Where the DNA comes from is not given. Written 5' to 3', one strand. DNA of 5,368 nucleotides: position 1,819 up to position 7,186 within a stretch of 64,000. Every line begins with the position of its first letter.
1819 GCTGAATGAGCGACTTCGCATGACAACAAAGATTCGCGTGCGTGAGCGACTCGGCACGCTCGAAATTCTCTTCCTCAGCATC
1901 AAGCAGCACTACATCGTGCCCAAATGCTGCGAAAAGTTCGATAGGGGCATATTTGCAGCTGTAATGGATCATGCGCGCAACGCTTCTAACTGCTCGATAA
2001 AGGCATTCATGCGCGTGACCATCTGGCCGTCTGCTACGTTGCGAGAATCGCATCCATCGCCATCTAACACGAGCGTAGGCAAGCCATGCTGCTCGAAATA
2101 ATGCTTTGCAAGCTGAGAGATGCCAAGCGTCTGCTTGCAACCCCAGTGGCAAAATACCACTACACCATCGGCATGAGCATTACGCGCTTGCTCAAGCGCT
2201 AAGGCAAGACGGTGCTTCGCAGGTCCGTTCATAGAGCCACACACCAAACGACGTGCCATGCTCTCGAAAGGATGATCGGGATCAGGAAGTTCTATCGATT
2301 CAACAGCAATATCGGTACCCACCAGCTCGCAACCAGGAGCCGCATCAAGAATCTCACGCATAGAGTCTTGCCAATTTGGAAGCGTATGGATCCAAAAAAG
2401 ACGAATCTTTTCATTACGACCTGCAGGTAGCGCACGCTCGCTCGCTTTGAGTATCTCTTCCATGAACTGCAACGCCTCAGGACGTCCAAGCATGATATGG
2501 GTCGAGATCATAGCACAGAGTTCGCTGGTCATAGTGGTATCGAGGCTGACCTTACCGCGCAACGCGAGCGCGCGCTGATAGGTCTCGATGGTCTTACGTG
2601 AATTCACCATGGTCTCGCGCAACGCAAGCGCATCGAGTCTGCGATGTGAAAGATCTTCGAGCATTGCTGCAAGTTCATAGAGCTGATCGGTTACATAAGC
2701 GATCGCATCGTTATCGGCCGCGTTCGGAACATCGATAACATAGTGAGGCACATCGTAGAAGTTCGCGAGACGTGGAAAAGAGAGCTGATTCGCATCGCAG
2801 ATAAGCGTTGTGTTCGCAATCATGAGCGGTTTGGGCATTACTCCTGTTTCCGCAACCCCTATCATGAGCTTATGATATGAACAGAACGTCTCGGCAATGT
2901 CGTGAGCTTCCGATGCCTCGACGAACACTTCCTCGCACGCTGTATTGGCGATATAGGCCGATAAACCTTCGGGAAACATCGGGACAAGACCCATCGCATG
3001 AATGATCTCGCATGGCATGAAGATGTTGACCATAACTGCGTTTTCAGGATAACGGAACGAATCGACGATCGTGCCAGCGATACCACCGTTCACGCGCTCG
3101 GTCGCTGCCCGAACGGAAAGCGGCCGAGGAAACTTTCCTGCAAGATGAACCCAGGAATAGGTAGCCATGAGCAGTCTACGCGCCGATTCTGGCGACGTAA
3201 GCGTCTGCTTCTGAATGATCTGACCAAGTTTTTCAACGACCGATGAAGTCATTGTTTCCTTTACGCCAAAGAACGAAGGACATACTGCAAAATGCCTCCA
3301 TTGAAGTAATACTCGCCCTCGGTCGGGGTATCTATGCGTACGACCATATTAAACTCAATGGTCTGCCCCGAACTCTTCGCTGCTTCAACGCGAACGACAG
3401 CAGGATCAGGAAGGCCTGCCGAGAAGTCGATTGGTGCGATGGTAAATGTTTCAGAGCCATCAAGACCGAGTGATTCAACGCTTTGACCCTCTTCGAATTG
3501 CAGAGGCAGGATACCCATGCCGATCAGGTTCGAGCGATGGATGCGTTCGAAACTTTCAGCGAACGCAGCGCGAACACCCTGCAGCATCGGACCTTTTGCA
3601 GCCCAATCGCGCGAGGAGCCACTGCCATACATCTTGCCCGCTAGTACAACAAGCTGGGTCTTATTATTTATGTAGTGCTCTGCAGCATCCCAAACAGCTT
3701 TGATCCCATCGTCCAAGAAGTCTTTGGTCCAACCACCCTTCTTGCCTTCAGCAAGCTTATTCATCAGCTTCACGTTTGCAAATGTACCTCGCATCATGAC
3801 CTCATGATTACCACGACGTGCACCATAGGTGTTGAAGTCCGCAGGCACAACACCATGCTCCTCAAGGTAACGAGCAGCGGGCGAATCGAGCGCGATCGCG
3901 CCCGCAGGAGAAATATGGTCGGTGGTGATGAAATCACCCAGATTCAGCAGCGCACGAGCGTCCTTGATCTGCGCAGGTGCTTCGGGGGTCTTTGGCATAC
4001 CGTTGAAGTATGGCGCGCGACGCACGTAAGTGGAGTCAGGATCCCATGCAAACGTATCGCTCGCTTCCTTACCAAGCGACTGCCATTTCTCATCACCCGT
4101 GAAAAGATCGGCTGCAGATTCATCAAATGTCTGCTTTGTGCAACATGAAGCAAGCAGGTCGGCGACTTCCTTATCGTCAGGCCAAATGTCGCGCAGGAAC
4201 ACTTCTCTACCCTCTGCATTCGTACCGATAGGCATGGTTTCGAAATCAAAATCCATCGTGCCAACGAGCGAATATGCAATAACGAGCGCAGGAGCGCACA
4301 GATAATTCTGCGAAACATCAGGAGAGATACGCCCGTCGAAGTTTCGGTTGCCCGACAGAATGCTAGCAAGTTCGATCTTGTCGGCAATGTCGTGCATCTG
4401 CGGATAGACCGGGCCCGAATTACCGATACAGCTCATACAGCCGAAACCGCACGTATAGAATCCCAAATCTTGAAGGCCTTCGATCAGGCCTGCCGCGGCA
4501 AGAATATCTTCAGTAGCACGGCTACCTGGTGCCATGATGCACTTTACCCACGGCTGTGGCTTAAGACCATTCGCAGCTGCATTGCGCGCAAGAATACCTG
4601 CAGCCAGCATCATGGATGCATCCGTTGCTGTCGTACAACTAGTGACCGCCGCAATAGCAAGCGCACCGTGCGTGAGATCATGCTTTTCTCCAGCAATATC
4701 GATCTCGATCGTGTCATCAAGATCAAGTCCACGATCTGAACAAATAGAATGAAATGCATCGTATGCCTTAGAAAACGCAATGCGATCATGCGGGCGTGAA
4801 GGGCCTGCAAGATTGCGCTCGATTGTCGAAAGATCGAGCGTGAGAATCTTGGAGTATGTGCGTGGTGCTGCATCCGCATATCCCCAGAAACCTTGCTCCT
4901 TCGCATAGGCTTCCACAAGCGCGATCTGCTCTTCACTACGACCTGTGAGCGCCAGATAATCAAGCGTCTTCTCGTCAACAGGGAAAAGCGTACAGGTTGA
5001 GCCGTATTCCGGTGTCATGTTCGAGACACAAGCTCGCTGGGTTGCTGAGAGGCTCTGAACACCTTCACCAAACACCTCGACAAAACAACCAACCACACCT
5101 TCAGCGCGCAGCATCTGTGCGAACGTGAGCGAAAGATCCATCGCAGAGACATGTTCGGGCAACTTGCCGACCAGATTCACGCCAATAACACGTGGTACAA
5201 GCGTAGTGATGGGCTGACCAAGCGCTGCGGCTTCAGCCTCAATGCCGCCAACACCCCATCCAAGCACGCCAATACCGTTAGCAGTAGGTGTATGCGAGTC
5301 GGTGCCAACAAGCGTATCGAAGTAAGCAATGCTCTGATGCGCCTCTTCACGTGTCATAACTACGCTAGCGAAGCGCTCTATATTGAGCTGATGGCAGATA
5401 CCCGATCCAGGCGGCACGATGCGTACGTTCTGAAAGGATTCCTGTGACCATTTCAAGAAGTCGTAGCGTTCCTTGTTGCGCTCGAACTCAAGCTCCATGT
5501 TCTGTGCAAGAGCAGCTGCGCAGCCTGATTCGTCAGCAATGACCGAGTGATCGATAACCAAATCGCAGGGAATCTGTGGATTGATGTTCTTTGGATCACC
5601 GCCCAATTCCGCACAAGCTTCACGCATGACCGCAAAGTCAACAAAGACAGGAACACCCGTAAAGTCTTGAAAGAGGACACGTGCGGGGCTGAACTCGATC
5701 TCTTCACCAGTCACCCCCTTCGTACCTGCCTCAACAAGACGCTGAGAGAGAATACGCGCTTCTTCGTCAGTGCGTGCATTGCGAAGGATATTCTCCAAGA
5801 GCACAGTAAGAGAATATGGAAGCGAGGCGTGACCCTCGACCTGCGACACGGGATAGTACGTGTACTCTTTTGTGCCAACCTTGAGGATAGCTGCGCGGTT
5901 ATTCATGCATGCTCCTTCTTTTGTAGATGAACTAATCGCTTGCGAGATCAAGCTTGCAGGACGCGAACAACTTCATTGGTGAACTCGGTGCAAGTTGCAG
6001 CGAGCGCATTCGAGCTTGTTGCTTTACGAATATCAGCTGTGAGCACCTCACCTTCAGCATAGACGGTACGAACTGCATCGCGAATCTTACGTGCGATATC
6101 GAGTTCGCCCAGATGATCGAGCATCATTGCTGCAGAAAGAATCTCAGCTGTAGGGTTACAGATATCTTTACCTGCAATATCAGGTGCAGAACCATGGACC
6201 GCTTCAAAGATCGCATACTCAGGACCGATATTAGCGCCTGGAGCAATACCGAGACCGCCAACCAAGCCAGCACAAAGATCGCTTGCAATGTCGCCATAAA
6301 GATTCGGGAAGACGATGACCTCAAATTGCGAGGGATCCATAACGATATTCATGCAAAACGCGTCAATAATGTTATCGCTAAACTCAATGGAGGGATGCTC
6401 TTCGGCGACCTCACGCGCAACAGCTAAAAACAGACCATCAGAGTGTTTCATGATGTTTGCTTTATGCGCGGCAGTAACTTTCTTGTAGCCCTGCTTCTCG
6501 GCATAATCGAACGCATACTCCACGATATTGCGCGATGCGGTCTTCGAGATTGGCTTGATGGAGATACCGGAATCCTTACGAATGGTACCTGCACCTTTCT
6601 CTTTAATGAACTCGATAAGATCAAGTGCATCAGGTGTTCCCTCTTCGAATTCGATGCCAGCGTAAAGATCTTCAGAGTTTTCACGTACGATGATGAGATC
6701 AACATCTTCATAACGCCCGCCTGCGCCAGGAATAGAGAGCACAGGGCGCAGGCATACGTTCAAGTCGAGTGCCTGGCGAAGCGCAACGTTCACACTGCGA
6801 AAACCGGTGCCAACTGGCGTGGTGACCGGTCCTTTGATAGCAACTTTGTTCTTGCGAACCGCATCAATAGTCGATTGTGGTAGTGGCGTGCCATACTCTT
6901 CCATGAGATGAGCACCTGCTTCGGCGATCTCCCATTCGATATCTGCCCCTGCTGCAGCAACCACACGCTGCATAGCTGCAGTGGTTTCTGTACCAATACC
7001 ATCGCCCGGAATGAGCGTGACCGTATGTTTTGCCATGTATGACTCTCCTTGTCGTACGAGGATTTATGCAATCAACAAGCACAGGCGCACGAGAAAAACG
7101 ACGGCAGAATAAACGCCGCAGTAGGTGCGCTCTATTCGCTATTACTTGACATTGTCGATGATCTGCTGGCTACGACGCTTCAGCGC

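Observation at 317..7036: icd and acnA are translationally coupled to a 2-hydroxyacyl-CoA-dehydratase-like pair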

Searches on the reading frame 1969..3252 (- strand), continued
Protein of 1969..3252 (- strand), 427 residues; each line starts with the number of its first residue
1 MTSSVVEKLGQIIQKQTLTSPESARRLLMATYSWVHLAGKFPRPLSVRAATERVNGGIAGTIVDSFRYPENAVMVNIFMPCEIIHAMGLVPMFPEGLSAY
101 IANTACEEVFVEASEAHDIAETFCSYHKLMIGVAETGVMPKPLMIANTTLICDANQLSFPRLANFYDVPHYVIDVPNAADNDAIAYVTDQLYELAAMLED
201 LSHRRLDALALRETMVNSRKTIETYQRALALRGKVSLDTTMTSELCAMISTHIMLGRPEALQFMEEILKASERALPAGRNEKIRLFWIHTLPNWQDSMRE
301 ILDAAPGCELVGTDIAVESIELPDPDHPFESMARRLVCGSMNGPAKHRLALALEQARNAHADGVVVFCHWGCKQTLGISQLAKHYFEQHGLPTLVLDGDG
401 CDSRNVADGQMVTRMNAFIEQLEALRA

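Call 87: search_protein_representatives(alignment_id=A1)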
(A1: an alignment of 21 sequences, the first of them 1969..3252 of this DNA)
Query: 21 sequences, 426 profile positions. Proteins with E-value up to 0.001 (for the whole library): 2300; up to 1e-10: 1252; up to 1e-30: 392. The best 150 are listed.
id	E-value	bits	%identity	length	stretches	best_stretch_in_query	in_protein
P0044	2.7e-231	784.3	-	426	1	1-424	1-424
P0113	4.5e-206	701.2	-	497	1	1-424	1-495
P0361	5.5e-173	592.1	-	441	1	1-423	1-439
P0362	1.7e-169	580.7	-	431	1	1-424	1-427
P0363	2.1e-150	517.7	-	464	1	5-422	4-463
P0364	4.9e-146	503.4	-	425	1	1-423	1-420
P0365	5.9e-144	496.5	-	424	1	1-424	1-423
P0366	1.2e-143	495.5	-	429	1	3-425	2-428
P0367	8.4e-143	492.7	-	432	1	1-425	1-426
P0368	1.9e-141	488.2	-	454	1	3-424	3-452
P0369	5.2e-136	470.3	-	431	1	6-422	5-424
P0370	9.3e-135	466.2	-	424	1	1-421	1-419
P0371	1.0e-130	452.9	-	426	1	3-425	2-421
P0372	1.6e-123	429.2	-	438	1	1-424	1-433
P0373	6.0e-120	417.4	-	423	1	1-424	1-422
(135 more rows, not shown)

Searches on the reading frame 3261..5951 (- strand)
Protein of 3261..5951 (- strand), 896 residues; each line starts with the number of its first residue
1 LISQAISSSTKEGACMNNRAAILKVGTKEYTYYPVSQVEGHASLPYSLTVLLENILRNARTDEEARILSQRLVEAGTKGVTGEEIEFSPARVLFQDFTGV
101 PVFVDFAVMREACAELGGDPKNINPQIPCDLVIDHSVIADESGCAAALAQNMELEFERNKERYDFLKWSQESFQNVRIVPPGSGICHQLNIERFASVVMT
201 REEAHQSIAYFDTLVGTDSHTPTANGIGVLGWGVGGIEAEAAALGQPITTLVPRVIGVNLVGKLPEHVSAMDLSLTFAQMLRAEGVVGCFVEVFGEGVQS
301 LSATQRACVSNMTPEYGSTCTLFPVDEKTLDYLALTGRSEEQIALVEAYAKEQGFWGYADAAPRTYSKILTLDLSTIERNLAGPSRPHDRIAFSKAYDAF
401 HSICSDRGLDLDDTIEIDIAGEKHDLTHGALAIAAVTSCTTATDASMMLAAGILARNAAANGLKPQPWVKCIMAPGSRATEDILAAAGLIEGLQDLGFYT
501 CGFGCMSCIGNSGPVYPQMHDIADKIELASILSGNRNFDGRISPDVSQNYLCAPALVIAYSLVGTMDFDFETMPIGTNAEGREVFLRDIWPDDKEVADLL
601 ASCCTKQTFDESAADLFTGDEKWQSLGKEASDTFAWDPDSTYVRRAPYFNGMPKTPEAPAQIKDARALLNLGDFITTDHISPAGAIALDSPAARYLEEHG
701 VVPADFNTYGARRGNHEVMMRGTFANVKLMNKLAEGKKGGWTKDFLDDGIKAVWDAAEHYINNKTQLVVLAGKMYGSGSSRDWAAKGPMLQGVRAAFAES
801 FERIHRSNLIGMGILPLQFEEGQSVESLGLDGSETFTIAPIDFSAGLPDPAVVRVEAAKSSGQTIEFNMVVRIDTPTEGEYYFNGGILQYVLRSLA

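Call 5: search_protein_families(library=pfam, proteins=[window:3261-5951:-], max_evalue=0.01)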
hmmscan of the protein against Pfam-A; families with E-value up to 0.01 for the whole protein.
window:3261-5951:- (896 aa): 2 families
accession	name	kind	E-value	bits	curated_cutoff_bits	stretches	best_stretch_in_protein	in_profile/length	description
PF00330.25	Aconitase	-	4.9e-140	468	28.7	1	70-564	6-463/463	Aconitase family (aconitate hydratase)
PF00694.25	Aconitase_C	-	6.1e-37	127.3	22.8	1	693-821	2-130/131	Aconitase C-terminal domain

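Call 6: search_protein_families(library=ncbifam, proteins=[window:3261-5951:-], max_evalue=0.01)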
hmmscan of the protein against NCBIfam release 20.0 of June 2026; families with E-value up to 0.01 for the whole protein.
window:3261-5951:- (896 aa): 24 families
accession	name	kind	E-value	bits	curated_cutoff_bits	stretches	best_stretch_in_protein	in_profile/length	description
NF006757.0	PRK09277.1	subfamily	0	1171.8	686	1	19-895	9-884/888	aconitate hydratase AcnA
NF009520.0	PRK12881.1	subfamily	0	1106.9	905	1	18-895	7-890/893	aconitate hydratase AcnA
TIGR01341.1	aconitase_1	equivalog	0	1094.3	945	1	28-894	1-874/876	aconitate hydratase AcnA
TIGR02333.1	2met_isocit_dHY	equivalog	2.6e-222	740.2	1419.85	1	41-890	30-851/858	Fe/S-dependent 2-methylisocitrate dehydratase AcnD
NF005558.0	PRK07229.1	equivalog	3.4e-100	336.5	612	1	65-841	7-598/647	aconitate hydratase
TIGR01340.1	aconitase_mito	equivalog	2e-69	234.8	825.35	2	51-685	22-570/745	aconitate hydratase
TIGR01342.1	acon_putative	hypoth_equivalog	3.9e-69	233.5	719.15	3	154-389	67-274/655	putative aconitate hydratase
NF001614.1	PRK00402.1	subfamily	2.5e-39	135.1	385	2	183-389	98-278/415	aconitase/3-isopropylmalate dehydratase large subunit family protein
TIGR02086.1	IPMI_arch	subfamily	1e-36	126.6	410.15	2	67-389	7-273/411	3-isopropylmalate dehydratase/homoaconitate hydratase family large subunit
NF009116.0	PRK12466.1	subfamily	8.7e-34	116.9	531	1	213-566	126-462/472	3-isopropylmalate dehydratase large subunit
TIGR01343.1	hacA_fam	subfamily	3.1e-30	105.1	385.7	2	178-389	90-275/412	homoaconitate hydratase family protein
NF004016.0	PRK05478.1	subfamily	2.8e-29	102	510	1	213-566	124-460/468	3-isopropylmalate dehydratase large subunit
TIGR02083.1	LEU2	equivalog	3.2e-29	102.1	610.65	2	212-395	115-284/419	3-isopropylmalate dehydratase large subunit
NF040615.1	HacA_Meth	equivalog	7.6e-27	94.1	550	2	179-389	91-282/419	homoaconitase large subunit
TIGR00139.1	h_aconitase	equivalog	1.8e-23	82.8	529.9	2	155-335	73-242/709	homoaconitase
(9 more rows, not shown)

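Call 45: find_homologous_proteins(query=window:3261-5906:-, max_evalue=1e-50)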
Query window:3261-5906:- (881 aa): 8000 proteins with E <= 1e-50 among 8000 candidates; the best 120 are listed.
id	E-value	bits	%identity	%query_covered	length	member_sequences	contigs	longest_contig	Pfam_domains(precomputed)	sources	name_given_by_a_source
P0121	0.0e+0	1844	91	100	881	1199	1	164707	PF00694.26,PF00330.26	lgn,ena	-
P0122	0.0e+0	1839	91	100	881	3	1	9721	PF00694.26,PF00330.26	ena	-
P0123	0.0e+0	1837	89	100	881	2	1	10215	PF00694.26,PF00330.26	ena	-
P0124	0.0e+0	1632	79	100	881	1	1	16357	PF00694.26,PF00330.26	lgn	-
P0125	0.0e+0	1630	79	100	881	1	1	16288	PF00694.26,PF00330.26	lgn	-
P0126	0.0e+0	1629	79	100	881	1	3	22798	PF00694.26,PF00330.26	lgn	-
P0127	0.0e+0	1628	80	100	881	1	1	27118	PF00694.26,PF00330.26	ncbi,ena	-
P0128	0.0e+0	1628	79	100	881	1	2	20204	PF00694.26,PF00330.26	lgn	-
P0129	0.0e+0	1628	79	100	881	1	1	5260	PF00694.26,PF00330.26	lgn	-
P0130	0.0e+0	1625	79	100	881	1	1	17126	PF00694.26,PF00330.26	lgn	-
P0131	0.0e+0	1625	80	100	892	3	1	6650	PF00694.26,PF00330.26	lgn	-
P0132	0.0e+0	1624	79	100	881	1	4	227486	PF00694.26,PF00330.26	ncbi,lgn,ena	-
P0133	0.0e+0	1624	79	100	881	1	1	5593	PF00694.26,PF00330.26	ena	-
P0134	0.0e+0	1624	79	100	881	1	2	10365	PF00694.26,PF00330.26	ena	-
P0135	0.0e+0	1623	79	100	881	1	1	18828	PF00694.26,PF00330.26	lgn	-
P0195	0.0e+0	1614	79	100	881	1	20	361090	PF00694.26,PF00330.26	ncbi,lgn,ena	-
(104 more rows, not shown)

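Call 46: find_encoding_contigs(protein=P0195, flank=8000, max_places=2)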
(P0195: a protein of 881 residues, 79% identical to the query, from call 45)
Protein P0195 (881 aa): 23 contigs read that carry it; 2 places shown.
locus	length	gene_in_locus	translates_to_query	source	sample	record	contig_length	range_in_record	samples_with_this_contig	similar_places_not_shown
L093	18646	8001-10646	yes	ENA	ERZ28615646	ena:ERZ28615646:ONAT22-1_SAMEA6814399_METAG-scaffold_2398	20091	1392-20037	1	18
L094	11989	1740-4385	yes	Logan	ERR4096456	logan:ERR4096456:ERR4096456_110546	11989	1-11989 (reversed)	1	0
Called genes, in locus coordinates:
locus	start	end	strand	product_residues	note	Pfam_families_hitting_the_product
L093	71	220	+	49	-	PF00471:Ribosomal_L33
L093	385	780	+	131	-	PF00584:SecE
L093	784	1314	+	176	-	PF02357:NusG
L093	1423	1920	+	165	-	PF03946:Ribosomal_L11_N, PF00298:Ribosomal_L11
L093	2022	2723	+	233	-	PF00687:Ribosomal_L1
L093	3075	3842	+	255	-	PF01487:DHquinase_I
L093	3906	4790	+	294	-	PF08501:Shikimate_dh_N, PF18317:SDH_C (weak)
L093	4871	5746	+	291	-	PF00126:HTH_1, PF03466:LysR_substrate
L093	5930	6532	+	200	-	-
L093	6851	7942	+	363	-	PF00180:Iso_dh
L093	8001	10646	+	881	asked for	PF00330:Aconitase, PF00694:Aconitase_C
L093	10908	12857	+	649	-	-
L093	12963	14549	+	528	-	PF12832:MFS_1_like (weak), PF00083:Sugar_tr, PF07690:MFS_1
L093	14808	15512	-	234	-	PF02589:LUD_dom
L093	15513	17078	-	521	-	PF02589:LUD_dom, PF13187:Fer4_9 (faint), PF00037:Fer4 (faint), PF12797:Fer4_2 (faint), PF13183:Fer4_8, PF12838:Fer4_7, PF13534:Fer4_17, PF11870:LutB_C (weak), +2 more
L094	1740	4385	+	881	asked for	PF00330:Aconitase, PF00694:Aconitase_C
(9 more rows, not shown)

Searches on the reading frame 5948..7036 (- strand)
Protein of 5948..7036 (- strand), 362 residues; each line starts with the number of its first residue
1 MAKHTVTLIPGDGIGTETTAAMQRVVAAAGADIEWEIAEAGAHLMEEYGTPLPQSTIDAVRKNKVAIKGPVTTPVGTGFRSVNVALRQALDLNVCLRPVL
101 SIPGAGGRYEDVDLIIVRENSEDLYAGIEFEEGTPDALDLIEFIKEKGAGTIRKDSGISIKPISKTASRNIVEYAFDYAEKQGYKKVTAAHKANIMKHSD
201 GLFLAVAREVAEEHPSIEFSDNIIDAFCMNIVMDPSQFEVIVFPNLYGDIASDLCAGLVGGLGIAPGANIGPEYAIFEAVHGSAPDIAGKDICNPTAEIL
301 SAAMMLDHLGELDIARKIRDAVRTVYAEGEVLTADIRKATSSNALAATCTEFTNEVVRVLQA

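Call 5: search_protein_families(library=pfam, proteins=[window:5948-7036:-], max_evalue=0.01)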
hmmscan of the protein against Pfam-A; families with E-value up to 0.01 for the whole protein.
window:5948-7036:- (362 aa): 1 family
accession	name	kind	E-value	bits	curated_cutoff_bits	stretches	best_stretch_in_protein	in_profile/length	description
PF00180.25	Iso_dh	-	2e-98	330.3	27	1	5-356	1-348/348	Isocitrate/isopropylmalate dehydrogenase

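Call 6: search_protein_families(library=ncbifam, proteins=[window:5948-7036:-], max_evalue=0.01)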
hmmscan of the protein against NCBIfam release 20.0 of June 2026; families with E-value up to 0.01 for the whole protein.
window:5948-7036:- (362 aa): 17 families
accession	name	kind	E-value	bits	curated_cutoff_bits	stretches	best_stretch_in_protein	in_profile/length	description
NF006529.0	PRK08997.1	equivalog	2.6e-118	394.8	510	1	1-345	1-327/335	isocitrate dehydrogenase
NF006673.0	PRK09222.1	equivalog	4.7e-108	362.2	509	2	155-360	138-341/482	NADP-dependent isocitrate dehydrogenase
TIGR00175.1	mito_nad_idh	equivalog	5.7e-103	344.6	432.4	1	3-358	3-332/334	isocitrate dehydrogenase (NAD(+))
TIGR02088.1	LEU3_arch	subfamily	1.3e-97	326.9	409.8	2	154-337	131-311/324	isopropylmalate/isohomocitrate dehydrogenases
NF040626.1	AksF2_Meth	equivalog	3.1e-94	316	540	1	5-347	3-324/333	homoisocitrate dehydrogenase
TIGR00183.1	prok_nadp_idh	equivalog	1e-93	314.4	567.3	2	6-213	29-251/417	isocitrate dehydrogenase (NADP(+))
TIGR02924.1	ICDH_alpha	equivalog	3.1e-90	303.5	561.35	1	6-360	3-337/473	isocitrate dehydrogenase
NF005425.0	PRK07006.1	equivalog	1e-89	301.2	490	2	6-213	29-251/416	NADP-dependent isocitrate dehydrogenase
NF040619.1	AksF_Meth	equivalog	9.3e-78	261.7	500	1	5-335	3-329/343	homoisocitrate dehydrogenase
NF005610.0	PRK07362.1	equivalog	6.8e-72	242.6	585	2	6-211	31-258/474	NADP-dependent isocitrate dehydrogenase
NF005036.0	PRK06451.1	equivalog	8.3e-72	242.2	484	2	4-213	24-243/412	NADP-dependent isocitrate dehydrogenase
NF002898.0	PRK03437.1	equivalog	1.7e-65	221.6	393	1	4-330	5-327/347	3-isopropylmalate dehydrogenase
TIGR02089.1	TTC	equivalog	1.6e-62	211.5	470.4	1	1-344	1-343/352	tartrate dehydrogenase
NF040855.1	iso_homocit_dh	equivalog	1.2e-60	205.7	680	2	148-340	120-307/345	isocitrate--homoisocitrate dehydrogenase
NF006048.0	PRK08194.1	equivalog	3.1e-57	194.3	501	2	163-358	158-347/352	tartrate dehydrogenase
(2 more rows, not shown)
